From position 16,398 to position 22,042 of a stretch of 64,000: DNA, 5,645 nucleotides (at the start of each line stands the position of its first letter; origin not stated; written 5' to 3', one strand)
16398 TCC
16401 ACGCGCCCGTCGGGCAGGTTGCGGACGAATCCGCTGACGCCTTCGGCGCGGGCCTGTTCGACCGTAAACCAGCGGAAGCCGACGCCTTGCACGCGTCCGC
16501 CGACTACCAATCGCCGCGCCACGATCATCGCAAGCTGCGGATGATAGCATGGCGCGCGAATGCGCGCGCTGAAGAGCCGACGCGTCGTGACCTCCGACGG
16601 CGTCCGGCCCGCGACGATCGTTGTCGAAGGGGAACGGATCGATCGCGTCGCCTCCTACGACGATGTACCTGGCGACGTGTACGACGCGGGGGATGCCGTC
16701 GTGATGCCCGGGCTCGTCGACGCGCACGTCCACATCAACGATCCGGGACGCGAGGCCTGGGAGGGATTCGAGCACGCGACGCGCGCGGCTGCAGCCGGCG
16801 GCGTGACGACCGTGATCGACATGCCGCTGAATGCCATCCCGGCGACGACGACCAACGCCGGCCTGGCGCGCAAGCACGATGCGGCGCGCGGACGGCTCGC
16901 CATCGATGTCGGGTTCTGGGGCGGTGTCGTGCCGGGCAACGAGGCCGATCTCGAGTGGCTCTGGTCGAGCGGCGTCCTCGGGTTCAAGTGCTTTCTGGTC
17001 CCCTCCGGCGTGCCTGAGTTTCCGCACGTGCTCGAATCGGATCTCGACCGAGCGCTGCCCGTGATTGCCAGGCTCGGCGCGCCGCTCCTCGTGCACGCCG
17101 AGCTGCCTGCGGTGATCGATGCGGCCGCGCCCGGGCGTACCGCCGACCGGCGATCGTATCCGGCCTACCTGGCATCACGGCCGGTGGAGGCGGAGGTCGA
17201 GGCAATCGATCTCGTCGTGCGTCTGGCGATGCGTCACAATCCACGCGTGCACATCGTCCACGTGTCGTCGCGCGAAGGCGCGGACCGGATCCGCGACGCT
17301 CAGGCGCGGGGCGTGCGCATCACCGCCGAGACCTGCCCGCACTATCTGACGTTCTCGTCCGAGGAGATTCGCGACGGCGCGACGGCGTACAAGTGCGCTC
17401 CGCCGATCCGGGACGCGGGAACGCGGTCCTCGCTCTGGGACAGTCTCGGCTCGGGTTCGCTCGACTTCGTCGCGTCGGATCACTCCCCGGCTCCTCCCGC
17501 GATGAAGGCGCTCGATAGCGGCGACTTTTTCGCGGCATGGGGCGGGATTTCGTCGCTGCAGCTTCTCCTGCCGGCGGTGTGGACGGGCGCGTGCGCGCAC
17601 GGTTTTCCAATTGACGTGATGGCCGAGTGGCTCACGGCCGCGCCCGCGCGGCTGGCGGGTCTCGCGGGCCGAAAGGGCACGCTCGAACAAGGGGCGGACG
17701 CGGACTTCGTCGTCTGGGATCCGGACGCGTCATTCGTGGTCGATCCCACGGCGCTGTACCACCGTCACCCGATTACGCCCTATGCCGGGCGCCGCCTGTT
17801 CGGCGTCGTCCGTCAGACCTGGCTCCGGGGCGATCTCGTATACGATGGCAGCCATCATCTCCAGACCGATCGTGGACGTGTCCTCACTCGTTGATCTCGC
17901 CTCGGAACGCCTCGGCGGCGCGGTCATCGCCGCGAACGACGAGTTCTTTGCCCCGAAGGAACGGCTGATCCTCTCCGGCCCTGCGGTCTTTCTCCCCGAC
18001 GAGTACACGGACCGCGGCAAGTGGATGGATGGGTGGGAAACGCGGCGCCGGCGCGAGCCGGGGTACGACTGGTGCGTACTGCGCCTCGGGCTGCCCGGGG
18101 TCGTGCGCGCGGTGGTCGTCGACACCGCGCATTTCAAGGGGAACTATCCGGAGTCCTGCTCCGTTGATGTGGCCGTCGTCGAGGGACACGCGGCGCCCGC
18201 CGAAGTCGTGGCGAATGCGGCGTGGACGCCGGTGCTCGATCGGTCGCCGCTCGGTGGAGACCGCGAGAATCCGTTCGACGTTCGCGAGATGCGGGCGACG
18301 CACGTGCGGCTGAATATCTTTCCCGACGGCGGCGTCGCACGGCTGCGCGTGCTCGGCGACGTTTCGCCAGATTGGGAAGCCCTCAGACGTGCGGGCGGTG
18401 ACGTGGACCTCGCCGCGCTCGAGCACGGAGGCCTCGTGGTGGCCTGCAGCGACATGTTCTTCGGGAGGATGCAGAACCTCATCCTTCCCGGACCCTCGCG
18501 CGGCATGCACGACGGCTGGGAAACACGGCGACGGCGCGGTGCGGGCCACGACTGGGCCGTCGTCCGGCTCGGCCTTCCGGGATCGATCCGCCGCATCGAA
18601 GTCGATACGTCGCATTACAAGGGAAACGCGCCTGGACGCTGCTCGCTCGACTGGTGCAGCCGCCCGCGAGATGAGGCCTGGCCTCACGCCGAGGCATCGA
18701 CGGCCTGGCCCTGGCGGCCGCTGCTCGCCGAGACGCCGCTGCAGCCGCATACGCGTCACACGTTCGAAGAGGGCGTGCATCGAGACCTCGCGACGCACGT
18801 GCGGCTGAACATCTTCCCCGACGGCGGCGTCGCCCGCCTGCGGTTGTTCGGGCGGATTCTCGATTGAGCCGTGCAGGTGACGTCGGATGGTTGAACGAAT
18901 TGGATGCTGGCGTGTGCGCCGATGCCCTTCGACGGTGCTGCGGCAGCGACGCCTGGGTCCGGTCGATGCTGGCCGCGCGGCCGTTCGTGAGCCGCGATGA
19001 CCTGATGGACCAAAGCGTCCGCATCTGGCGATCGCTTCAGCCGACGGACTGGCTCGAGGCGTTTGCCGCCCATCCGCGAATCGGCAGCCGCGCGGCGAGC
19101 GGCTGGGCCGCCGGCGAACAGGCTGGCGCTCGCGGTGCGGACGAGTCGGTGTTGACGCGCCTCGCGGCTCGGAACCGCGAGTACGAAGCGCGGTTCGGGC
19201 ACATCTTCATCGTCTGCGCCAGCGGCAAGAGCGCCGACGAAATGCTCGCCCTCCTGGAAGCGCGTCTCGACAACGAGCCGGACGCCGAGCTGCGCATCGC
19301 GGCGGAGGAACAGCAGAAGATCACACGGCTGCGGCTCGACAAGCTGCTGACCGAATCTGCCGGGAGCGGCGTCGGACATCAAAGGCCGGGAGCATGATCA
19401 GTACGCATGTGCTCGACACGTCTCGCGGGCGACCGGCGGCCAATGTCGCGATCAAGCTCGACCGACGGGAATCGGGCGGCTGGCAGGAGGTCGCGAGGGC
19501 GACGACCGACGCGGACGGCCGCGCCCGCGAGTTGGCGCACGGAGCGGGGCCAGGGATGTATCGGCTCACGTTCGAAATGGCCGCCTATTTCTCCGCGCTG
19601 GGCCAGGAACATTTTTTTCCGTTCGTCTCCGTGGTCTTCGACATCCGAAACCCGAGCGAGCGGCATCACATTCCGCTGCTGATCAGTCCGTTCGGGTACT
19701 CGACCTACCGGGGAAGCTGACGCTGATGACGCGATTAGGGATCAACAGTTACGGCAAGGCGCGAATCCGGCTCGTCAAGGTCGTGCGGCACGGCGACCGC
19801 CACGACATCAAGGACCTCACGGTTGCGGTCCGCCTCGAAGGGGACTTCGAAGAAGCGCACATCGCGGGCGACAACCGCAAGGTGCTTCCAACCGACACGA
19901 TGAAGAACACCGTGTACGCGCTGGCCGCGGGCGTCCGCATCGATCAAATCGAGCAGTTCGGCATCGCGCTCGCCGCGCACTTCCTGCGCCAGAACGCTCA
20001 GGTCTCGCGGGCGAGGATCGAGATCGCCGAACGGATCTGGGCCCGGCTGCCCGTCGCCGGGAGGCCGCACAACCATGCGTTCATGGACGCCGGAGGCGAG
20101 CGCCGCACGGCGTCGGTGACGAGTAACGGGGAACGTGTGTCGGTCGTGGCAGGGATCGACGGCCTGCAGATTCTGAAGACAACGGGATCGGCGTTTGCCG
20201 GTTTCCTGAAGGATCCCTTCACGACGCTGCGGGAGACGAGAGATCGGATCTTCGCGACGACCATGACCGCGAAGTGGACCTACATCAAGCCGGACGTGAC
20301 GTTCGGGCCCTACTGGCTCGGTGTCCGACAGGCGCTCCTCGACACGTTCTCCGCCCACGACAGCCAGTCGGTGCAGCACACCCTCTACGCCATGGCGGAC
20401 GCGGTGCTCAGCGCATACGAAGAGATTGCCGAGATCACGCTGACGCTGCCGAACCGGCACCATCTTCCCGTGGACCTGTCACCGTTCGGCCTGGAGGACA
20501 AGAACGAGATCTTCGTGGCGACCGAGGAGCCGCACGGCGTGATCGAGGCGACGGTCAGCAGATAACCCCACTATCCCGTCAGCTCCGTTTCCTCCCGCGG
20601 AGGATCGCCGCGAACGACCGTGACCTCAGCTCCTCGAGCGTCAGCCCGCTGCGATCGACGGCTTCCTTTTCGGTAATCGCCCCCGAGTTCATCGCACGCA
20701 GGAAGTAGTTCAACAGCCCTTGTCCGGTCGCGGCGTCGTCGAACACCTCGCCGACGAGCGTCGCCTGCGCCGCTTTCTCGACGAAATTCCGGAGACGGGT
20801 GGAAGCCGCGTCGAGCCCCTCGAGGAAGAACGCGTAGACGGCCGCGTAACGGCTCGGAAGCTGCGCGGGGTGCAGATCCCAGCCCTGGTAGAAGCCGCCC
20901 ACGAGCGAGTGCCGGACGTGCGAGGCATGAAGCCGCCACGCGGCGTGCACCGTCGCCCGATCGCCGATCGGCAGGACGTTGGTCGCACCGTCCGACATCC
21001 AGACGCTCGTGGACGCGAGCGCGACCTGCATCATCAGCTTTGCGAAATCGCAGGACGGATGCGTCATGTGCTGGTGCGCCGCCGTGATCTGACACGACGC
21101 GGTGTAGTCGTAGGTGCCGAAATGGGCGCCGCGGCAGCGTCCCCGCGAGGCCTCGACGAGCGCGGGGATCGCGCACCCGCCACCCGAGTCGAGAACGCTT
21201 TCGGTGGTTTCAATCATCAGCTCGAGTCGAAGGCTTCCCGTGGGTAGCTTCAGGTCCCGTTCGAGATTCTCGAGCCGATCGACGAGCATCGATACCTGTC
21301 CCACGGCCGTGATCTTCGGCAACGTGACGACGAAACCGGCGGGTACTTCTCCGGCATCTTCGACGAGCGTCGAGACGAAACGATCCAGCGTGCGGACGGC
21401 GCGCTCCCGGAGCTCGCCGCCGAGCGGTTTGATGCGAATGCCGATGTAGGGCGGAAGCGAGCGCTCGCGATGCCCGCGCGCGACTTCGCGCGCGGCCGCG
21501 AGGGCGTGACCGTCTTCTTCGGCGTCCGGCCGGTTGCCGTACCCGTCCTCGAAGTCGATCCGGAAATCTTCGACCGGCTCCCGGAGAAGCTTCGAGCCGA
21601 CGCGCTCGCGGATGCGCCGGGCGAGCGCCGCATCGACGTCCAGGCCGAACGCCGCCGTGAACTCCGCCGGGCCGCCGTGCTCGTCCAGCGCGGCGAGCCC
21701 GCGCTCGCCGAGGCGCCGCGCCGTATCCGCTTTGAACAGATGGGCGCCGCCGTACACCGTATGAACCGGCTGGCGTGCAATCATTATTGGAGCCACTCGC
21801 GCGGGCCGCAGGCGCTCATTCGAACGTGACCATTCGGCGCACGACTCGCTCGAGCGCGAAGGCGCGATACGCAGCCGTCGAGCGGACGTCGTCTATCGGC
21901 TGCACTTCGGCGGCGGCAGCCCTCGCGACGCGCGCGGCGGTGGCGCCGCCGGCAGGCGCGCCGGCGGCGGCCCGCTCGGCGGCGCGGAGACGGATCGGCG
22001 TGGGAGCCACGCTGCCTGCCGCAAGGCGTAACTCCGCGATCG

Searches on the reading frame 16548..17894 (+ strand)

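Call 21: search_protein_families(library=pfam, proteins=[window:16548-17894:+], max_evalue=0.001)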
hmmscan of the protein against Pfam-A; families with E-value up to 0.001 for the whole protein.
window:16548-17894:+ (448 aa): 2 families
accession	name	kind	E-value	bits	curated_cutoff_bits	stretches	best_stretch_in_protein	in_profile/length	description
PF01979.26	Amidohydro_1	-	1.9e-23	83.7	25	1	51-431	1-345/345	Amidohydrolase family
PF07969.17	Amidohydro_3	-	1.8e-16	61.1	29.7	2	361-432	415-472/472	Amidohydrolase family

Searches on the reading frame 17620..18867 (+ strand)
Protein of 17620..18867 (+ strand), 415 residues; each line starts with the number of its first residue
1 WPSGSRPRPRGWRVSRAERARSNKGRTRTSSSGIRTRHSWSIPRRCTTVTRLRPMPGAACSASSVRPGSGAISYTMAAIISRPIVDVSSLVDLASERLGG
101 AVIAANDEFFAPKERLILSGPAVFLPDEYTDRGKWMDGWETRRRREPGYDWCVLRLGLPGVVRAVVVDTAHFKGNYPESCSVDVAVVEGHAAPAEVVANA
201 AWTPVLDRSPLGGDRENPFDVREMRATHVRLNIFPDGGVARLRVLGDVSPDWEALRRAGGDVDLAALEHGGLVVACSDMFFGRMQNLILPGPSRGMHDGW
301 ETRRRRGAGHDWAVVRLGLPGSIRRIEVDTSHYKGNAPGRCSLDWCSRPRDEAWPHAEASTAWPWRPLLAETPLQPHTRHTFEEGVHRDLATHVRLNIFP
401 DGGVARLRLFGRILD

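Call 21: search_protein_families(library=pfam, proteins=[window:17620-18867:+], max_evalue=0.001)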
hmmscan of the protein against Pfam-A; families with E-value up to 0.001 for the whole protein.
window:17620-18867:+ (415 aa): 1 family
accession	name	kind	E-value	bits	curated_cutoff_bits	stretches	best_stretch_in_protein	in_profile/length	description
PF03561.21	Allantoicase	-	4.7e-103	342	27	2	99-248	1-154/155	Allantoicase repeat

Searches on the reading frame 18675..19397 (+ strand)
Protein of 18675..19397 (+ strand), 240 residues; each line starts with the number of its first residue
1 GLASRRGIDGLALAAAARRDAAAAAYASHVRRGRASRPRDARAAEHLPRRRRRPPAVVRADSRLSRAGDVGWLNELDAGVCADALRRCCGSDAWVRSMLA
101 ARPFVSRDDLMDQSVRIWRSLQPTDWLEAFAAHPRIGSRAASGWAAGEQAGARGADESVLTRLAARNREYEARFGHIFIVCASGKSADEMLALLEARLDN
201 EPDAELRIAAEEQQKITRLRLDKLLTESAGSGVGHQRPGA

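Call 21: search_protein_families(library=pfam, proteins=[window:18675-19397:+], max_evalue=0.001)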
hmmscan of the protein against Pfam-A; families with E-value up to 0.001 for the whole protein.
window:18675-19397:+ (240 aa): 1 family
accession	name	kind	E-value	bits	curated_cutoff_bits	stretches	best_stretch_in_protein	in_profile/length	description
PF09349.15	OHCU_decarbox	-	3.2e-45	154.9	24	1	74-222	1-155/155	OHCU decarboxylase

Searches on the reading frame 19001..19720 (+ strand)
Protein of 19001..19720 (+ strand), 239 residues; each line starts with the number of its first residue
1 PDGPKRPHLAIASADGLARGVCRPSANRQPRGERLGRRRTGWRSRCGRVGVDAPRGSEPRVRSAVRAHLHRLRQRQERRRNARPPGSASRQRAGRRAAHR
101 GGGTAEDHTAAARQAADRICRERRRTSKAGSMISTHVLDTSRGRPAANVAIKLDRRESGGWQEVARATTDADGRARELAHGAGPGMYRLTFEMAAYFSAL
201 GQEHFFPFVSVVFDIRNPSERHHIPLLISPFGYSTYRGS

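Call 21: search_protein_families(library=pfam, proteins=[window:19001-19720:+], max_evalue=0.001)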
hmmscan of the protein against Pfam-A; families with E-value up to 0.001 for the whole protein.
window:19001-19720:+ (239 aa): 2 families
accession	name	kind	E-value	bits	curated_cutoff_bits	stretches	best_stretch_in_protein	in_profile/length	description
PF00576.27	Transthyretin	-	2.3e-36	125.1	25.3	1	133-238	1-109/109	HIUase/Transthyretin family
PF13620.12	CarboxypepD_reg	-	0.00015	22.5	32.3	1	133-196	2-59/82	Carboxypeptidase regulatory-like domain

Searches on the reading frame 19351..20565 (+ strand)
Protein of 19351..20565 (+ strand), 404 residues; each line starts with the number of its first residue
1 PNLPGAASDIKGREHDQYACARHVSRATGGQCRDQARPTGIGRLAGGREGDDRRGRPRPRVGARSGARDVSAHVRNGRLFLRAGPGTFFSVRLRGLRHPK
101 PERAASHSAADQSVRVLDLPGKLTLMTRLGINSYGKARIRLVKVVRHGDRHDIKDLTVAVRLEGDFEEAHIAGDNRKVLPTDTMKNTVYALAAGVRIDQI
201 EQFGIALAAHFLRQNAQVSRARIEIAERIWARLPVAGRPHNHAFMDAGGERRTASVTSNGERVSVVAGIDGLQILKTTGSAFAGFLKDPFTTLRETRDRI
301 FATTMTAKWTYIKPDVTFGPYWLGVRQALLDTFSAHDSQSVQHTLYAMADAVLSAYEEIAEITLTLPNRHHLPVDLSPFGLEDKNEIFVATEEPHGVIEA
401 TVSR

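Call 21: search_protein_families(library=pfam, proteins=[window:19351-20565:+], max_evalue=0.001)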
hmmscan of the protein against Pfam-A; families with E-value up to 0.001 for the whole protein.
window:19351-20565:+ (404 aa): 2 families
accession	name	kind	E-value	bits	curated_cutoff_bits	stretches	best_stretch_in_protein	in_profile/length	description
PF01014.23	Uricase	-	1.1e-59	201.3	25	2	266-399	2-140/140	Uricase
PF02152.23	FolB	-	0.00053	20.9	31.8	0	151-226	20-95/113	Dihydroneopterin aldolase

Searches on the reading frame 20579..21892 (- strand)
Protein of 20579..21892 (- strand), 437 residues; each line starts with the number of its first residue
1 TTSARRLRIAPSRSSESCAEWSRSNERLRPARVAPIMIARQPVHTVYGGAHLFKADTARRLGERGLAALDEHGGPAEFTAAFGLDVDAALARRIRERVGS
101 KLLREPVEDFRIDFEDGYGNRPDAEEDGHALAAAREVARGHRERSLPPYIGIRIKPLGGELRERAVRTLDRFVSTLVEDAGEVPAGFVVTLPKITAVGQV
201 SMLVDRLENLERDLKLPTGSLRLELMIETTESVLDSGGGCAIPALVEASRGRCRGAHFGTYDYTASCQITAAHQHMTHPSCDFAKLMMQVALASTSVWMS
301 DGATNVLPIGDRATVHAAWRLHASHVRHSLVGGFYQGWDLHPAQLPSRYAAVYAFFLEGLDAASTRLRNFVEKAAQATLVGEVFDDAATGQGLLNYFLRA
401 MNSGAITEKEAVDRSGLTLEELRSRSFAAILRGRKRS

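Call 84: search_protein_families(library=pfam, proteins=[window:20579-21892:-], max_evalue=0.00001)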
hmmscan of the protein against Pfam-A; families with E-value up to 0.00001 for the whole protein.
window:20579-21892:- (437 aa): 1 family
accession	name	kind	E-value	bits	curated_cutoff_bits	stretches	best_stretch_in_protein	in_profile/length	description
PF22484.2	DUF6986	-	3.9e-175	583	27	1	39-428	18-406/408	Domain of unknown function (DUF6986)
